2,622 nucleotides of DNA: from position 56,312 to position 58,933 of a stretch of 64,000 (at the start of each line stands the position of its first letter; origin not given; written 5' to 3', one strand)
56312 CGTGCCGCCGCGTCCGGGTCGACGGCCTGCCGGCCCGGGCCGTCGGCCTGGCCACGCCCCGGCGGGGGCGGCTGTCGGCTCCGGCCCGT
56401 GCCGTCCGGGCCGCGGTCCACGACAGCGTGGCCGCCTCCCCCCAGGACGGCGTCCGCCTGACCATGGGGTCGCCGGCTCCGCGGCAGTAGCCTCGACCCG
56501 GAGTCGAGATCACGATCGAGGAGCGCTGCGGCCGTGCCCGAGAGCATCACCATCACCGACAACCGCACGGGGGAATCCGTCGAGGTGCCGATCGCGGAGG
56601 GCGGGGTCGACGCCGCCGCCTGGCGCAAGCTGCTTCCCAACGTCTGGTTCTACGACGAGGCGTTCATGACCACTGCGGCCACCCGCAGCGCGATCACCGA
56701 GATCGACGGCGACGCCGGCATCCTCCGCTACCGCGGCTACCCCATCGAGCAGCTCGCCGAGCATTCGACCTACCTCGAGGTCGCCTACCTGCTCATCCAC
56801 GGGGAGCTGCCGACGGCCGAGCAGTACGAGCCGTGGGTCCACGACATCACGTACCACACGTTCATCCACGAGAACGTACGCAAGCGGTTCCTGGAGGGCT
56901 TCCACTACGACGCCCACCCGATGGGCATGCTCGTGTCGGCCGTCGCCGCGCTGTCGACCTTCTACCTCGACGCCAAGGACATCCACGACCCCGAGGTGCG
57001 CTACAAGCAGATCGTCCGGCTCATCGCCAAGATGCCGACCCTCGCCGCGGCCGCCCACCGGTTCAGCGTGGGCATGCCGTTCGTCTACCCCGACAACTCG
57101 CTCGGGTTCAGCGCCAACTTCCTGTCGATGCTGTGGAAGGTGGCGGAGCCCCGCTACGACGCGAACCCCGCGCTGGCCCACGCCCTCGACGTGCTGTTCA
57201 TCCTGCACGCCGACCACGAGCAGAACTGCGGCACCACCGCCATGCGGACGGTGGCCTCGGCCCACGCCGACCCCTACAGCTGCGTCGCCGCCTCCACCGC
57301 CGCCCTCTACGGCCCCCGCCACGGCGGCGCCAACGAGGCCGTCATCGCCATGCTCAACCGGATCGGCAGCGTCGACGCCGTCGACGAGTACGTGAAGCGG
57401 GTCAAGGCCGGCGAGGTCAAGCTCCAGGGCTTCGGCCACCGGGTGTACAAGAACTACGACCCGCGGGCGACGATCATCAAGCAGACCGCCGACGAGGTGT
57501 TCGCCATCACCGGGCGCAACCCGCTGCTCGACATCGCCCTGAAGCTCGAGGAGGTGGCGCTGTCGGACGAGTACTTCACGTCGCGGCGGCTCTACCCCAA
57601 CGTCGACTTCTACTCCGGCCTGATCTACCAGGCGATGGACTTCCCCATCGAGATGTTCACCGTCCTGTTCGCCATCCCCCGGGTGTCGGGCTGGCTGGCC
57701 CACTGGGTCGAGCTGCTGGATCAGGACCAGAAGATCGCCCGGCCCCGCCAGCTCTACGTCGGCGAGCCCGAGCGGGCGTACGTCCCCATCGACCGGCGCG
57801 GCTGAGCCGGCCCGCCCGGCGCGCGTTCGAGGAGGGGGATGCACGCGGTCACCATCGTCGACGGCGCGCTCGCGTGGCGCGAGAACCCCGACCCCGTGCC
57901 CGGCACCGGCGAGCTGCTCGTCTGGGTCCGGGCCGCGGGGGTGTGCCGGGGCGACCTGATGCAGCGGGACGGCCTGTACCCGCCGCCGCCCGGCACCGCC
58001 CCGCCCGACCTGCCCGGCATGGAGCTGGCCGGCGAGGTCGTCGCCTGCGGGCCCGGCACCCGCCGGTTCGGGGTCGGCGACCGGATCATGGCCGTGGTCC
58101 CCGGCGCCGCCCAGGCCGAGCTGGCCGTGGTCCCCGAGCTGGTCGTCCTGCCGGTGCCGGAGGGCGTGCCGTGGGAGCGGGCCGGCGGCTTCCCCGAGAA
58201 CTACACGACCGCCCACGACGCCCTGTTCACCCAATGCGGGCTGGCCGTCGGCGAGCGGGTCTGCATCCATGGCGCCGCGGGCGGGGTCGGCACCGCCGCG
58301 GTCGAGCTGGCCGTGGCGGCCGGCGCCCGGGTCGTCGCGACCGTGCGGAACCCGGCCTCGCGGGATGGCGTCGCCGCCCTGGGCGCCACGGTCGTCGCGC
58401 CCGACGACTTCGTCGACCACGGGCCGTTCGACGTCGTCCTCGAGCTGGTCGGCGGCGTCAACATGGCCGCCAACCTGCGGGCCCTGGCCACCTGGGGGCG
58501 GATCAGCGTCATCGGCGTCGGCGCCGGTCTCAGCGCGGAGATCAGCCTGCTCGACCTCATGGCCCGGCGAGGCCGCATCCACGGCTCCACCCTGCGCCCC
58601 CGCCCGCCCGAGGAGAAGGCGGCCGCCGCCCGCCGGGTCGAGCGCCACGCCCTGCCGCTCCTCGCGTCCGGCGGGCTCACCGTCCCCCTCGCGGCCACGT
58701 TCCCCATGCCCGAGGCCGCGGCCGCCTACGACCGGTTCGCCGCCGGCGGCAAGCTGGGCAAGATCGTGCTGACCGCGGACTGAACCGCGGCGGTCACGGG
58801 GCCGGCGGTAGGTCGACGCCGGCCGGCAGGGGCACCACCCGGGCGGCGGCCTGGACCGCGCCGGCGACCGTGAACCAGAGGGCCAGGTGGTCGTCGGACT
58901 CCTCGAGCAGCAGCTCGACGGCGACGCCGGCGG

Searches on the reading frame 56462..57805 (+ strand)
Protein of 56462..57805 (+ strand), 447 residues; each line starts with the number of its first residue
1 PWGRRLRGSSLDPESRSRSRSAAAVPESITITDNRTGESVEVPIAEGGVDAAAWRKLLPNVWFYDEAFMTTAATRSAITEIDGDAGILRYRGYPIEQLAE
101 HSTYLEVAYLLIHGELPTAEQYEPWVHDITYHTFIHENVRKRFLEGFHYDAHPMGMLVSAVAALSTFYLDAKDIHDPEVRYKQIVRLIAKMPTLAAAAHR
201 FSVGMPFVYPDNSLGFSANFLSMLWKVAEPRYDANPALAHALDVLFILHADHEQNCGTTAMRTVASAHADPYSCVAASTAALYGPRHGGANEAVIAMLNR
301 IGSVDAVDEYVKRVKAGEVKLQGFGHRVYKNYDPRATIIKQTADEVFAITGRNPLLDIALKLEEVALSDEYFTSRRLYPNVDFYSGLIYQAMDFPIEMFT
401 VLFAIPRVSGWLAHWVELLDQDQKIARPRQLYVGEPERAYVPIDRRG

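Call 10: search_protein_families(library=pfam, proteins=[window:56462-57805:+], max_evalue=0.001)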
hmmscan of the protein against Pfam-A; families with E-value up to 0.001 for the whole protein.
window:56462-57805:+ (447 aa): 1 family
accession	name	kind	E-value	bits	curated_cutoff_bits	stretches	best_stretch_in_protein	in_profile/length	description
PF00285.26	Citrate_synt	-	7e-135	450.1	27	1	69-429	3-357/357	Citrate synthase, C-terminal domain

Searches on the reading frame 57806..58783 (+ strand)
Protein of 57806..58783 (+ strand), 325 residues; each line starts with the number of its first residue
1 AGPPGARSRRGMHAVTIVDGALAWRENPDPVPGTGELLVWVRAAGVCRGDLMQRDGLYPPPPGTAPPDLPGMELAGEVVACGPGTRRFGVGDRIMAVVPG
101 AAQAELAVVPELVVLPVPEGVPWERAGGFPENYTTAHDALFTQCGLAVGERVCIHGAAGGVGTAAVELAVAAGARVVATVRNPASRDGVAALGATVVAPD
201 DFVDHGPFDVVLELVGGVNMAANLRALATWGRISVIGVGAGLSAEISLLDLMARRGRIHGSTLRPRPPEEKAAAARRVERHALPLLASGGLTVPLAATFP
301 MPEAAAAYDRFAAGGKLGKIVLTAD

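Call 10: search_protein_families(library=pfam, proteins=[window:57806-58783:+], max_evalue=0.001)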
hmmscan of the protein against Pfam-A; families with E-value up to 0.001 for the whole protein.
window:57806-58783:+ (325 aa): 4 families
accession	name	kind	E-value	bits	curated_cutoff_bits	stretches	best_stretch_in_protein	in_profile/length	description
PF00107.32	ADH_zinc_N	-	1.3e-17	64.4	31.8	1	160-272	1-121/129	Zinc-binding dehydrogenase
PF13602.12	ADH_zinc_N_2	-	2.4e-14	54.8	27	1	199-322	11-134/134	Zinc-binding dehydrogenase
PF08240.17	ADH_N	-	1.8e-13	51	23.5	1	34-118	2-103/104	Alcohol dehydrogenase GroES-like domain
PF13460.12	NAD_binding_10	-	0.00027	21.3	27.2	1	156-198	1-45/184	NAD(P)H-binding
